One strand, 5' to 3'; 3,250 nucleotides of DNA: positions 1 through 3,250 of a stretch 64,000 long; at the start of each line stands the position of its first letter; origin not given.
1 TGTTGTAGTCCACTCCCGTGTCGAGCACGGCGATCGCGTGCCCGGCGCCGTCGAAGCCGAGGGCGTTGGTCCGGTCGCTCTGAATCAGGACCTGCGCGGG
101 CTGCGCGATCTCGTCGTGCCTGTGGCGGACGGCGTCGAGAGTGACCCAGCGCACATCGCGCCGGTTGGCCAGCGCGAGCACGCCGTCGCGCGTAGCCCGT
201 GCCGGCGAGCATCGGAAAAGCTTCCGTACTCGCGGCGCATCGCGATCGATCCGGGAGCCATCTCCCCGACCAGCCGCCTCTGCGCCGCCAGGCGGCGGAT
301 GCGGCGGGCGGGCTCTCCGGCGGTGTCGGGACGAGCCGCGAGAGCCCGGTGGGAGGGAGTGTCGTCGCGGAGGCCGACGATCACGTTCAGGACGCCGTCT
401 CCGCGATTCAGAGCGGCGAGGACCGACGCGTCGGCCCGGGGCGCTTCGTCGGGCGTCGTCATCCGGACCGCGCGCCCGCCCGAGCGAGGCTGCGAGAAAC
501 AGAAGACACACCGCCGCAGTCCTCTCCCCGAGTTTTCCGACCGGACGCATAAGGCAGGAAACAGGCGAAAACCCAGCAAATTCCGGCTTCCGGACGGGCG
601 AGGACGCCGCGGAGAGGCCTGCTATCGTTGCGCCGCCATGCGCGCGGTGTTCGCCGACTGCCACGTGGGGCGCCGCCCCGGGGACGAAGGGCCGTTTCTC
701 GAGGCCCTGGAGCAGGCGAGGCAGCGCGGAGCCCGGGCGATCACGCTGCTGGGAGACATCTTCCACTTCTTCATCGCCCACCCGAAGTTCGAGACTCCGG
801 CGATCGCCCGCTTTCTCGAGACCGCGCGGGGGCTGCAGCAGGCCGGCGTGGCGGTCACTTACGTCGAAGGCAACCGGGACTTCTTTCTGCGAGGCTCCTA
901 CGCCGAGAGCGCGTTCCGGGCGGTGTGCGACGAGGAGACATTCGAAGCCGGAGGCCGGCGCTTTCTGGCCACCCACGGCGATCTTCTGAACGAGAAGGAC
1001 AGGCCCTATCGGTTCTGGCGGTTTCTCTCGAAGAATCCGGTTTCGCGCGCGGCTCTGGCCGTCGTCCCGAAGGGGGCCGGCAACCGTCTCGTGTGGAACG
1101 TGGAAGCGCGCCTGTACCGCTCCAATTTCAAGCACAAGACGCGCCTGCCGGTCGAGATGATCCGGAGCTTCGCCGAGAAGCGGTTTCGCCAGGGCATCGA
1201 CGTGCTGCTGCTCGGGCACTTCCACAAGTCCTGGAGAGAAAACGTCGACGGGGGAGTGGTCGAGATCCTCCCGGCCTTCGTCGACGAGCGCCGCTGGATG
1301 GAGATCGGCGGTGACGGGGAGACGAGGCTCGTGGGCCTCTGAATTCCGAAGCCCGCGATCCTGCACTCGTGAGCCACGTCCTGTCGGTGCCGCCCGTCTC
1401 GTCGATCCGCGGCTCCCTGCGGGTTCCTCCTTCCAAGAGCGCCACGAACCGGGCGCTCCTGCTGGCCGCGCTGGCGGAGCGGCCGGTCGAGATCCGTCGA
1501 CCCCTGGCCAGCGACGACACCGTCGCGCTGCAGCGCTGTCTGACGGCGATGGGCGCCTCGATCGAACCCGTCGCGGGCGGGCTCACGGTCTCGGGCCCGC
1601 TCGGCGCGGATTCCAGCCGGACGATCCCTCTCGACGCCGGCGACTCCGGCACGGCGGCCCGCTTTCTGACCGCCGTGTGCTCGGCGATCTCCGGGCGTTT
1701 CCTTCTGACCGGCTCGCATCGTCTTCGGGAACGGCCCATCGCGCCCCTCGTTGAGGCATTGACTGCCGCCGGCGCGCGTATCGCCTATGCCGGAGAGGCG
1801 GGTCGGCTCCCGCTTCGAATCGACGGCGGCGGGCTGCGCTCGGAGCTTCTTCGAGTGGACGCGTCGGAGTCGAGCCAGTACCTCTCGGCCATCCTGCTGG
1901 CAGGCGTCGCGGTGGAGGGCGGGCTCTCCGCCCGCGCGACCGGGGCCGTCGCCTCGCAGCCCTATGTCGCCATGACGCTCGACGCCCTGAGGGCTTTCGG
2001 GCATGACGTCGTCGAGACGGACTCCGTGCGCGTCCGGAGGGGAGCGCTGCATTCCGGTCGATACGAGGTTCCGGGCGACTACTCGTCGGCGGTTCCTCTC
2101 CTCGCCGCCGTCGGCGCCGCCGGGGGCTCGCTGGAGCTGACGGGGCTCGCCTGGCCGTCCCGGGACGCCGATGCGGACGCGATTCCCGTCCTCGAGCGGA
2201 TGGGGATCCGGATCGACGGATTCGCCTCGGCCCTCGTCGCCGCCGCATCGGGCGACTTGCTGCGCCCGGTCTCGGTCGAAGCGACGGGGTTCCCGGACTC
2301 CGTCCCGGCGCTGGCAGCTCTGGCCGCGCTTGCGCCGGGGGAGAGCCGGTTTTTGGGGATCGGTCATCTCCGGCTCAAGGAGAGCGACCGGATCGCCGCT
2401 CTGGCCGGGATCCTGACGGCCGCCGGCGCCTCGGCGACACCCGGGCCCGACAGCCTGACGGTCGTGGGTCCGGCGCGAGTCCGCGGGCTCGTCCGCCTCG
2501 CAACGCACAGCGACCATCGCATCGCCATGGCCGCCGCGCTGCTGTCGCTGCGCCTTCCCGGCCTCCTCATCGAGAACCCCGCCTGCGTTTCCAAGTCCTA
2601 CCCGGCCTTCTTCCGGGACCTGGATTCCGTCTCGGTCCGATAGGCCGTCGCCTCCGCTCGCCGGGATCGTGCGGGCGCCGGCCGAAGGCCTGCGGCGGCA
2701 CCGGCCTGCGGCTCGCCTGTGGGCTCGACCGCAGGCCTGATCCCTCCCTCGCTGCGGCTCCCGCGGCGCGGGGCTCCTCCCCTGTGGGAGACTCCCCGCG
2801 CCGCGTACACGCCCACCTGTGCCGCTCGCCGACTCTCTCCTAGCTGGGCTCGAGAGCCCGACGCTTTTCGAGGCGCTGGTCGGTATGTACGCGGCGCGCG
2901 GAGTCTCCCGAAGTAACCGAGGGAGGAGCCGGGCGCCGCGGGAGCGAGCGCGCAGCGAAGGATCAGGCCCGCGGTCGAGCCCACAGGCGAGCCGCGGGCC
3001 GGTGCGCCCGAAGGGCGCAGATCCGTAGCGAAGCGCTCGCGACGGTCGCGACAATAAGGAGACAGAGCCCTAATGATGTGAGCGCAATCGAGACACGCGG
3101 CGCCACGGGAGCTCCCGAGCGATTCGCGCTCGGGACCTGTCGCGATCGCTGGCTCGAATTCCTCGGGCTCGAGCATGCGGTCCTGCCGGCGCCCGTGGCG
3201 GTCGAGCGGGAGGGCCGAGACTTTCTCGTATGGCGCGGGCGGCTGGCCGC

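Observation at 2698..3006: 309-bp near-perfect palindromic element made of two ~115-130 bp repeat arms; a previously undescribed REP/MITE-like repeat family with 4 copies in 64 kb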

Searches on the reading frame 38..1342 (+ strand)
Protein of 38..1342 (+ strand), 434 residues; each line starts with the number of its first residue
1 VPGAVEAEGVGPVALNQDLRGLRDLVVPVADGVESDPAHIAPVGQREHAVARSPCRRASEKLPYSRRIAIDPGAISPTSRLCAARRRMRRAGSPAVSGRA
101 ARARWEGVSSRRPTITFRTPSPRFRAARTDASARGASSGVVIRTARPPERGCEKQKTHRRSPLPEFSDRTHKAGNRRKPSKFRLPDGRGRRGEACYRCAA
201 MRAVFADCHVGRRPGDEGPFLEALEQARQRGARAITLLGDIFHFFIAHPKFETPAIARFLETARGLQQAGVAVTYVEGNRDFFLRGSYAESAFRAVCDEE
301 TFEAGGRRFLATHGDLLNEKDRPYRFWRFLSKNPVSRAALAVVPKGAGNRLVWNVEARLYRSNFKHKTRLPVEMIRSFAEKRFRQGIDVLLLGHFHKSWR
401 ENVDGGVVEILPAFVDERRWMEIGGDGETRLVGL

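Call 24: search_protein_families(library=pfam, proteins=[window:38-1342:+], max_evalue=0.001)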
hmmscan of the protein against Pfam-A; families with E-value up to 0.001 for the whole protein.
window:38-1342:+ (434 aa): 2 families
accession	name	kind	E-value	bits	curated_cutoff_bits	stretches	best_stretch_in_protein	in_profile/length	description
PF12850.12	Metallophos_2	-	1.4e-07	32.1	27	1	203-319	4-92/154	Calcineurin-like phosphoesterase superfamily domain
PF00149.33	Metallophos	-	0.00024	22.1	21.5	1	203-397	4-190/191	Calcineurin-like phosphoesterase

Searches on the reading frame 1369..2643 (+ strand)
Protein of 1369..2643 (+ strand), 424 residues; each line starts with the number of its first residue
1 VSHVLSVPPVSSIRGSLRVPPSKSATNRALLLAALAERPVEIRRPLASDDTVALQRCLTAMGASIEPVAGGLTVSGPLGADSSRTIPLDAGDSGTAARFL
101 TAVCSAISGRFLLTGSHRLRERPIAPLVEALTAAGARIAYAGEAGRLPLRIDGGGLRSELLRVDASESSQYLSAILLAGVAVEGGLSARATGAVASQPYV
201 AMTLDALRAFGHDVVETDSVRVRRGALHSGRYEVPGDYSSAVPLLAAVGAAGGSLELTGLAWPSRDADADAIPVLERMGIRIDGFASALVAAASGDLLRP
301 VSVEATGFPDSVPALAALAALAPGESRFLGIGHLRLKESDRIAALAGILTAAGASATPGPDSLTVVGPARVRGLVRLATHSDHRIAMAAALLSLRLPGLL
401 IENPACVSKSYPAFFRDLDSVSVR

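Call 24: search_protein_families(library=pfam, proteins=[window:1369-2643:+], max_evalue=0.001)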
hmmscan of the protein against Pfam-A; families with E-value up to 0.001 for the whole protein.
window:1369-2643:+ (424 aa): 1 family
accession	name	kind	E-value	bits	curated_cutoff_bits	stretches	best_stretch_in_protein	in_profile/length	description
PF00275.25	EPSP_synthase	-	2.2e-84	284.1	22.8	1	10-418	4-417/417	EPSP synthase (3-phosphoshikimate 1-carboxyvinyltransferase)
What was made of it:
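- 2641..2643 (+): aroA stop codon (TAG), flush with unit A. Pfam EPSP_synthase hit for 1369-2643 (call 24).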

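Call 33: find_homologous_proteins(query=window:1369-2643:+, max_evalue=1e-40)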
Query window:1369-2643:+ (424 aa): 1339 proteins with E <= 1e-40 among 8000 candidates; the best 120 are listed.
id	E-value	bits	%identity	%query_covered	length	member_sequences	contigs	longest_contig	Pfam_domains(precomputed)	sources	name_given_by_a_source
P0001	5.6e-220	749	88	100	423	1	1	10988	PF00275.26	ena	-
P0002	4.3e-218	742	86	100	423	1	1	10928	PF00275.26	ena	-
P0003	6.7e-212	722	84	100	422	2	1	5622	PF00275.26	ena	-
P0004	1.2e-211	721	86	100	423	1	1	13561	PF00275.26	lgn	-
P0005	5.7e-207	706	83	100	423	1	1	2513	PF00275.26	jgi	jgi:3-phosphoshikimate 1-carboxyvinyltransferase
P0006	4.2e-187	640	77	100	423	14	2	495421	PF00275.26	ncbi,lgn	ncbi:MAG: 3-phosphoshikimate 1-carboxyvinyltransferase [Thermoanaerobaculia bacterium]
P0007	1.1e-159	550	65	100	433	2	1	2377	PF00275.26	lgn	-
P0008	5.0e-159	548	66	99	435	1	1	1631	PF00275.26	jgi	jgi:3-phosphoshikimate 1-carboxyvinyltransferase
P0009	1.8e-157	543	66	100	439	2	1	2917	PF00275.26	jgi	jgi:3-phosphoshikimate 1-carboxyvinyltransferase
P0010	5.8e-156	538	66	100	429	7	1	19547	PF00275.26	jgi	-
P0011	4.6e-155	535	65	100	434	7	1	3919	PF00275.26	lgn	-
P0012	2.2e-154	533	67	96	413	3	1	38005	PF00275.26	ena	-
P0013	3.6e-154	532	65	100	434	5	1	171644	PF00275.26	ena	-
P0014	4.5e-154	532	100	62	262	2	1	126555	PF00275.26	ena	-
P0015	6.5e-154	531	65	100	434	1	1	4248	PF00275.26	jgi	jgi:3-phosphoshikimate 1-carboxyvinyltransferase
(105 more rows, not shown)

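Call 34: find_encoding_contigs(protein=P0001, flank=4000, max_places=2)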
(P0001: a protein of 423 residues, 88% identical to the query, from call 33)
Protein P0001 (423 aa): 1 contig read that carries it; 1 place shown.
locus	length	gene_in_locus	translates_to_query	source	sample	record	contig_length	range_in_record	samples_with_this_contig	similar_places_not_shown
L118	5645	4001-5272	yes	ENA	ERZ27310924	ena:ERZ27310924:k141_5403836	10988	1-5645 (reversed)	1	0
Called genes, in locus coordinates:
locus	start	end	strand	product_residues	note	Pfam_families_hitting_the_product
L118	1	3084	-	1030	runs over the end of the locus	PF00082:Peptidase_S8, PF01483:P_proprotein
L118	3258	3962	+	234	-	PF12850:Metallophos_2 (weak)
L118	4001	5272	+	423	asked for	PF00275:EPSP_synthase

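Call 35: find_encoding_contigs(protein=P0002, flank=4000, max_places=2)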
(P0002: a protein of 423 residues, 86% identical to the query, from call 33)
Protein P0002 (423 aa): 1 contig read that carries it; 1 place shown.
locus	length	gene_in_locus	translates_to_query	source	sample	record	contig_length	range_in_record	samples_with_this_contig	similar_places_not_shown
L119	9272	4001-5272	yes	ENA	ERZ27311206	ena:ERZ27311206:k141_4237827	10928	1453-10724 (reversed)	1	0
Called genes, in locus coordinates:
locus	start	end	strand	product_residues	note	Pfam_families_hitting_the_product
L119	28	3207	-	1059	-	PF00082:Peptidase_S8, PF01483:P_proprotein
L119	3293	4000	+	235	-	PF12850:Metallophos_2 (weak)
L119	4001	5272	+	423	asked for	PF00275:EPSP_synthase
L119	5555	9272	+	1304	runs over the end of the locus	PF00158:Sigma54_activat, PF14532:Sigma54_activ_2, PF25601:AAA_lid_14, PF02954:HTH_8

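Call 36: find_encoding_contigs(protein=P0006, flank=4000, max_places=2)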
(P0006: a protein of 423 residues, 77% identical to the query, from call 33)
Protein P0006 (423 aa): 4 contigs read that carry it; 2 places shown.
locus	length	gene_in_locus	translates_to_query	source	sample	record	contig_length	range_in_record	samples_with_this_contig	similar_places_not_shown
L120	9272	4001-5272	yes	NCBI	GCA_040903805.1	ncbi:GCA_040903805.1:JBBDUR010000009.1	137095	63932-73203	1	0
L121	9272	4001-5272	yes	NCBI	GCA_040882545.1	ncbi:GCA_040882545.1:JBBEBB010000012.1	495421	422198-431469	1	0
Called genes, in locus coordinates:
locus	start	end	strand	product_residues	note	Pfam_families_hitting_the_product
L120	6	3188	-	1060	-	PF00082:Peptidase_S8, PF01483:P_proprotein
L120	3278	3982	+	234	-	PF00149:Metallophos (faint), PF12850:Metallophos_2 (weak)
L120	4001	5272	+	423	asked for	PF00275:EPSP_synthase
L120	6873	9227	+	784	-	PF07728:AAA_5 (faint), PF00158:Sigma54_activat, PF14532:Sigma54_activ_2, PF25601:AAA_lid_14, PF02954:HTH_8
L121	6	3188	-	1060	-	PF00082:Peptidase_S8, PF01483:P_proprotein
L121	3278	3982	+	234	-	PF00149:Metallophos (faint), PF12850:Metallophos_2 (weak)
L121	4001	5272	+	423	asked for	PF00275:EPSP_synthase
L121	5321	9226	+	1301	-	PF00158:Sigma54_activat, PF14532:Sigma54_activ_2, PF25601:AAA_lid_14, PF02954:HTH_8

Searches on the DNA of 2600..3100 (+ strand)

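Call 4: search_dna_similar(query=window:2640-3060:+, collection=plasmids, mode=distant)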
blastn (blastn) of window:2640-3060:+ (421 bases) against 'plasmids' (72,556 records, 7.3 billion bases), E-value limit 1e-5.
No match.
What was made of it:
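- Tried and rejected: Plasmid database, blastn distant mode with 2640-3060: no match (call 4).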

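Call 25: search_rna_families(source=window, start=2600, end=3100, threshold=evalue, max_evalue=10, show_alignments=2)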
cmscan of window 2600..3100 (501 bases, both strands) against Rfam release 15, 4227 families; matches with E-value up to 10: 6.
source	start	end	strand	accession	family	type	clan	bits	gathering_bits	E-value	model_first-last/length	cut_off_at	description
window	2798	2895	-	RF04065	mir-7563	Gene; miRNA;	-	21.2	80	0.13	1-76/76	no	mir-7563 microRNA precursor family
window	2800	2897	+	RF04065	mir-7563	Gene; miRNA;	-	19.3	80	0.41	1-76/76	no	mir-7563 microRNA precursor family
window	2762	2805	-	RF03878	mir-B6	Gene; miRNA;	-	19.1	89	6.3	1-83/83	no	mir-B6 microRNA precursor family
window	2681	2741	+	RF00960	mir-661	Gene; miRNA;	-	17.1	73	5.6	1-84/84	no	mir-661 microRNA precursor family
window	2653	2695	+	RF03006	M23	Gene; sRNA;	-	15.1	41.2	4.5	7-48/53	no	M23 RNA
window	2963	2985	+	RF02808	PyrR210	Gene; snRNA; snoRNA; HACA-box;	-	14.5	59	3.3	1-59/59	no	Pyrobaculum sRNA 210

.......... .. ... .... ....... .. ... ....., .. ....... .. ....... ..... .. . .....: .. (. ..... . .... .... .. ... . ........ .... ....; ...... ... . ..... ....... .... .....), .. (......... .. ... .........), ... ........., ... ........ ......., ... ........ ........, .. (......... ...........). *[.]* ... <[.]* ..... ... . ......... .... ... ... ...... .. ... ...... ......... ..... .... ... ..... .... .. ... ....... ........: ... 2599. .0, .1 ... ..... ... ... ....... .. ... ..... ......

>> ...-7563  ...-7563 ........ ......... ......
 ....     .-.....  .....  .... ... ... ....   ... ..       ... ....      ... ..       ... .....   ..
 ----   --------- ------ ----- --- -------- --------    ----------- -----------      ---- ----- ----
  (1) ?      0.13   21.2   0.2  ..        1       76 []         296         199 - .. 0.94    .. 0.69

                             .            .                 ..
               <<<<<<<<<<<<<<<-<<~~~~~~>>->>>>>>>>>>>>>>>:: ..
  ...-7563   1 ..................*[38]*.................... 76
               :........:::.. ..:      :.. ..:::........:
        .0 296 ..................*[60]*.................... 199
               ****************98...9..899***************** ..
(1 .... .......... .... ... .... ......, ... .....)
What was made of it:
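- On Any Rfam-described RNA family: Only noise-level miRNA-type hairpin hits at E>=0.13 on 2600-3100 (call 25).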
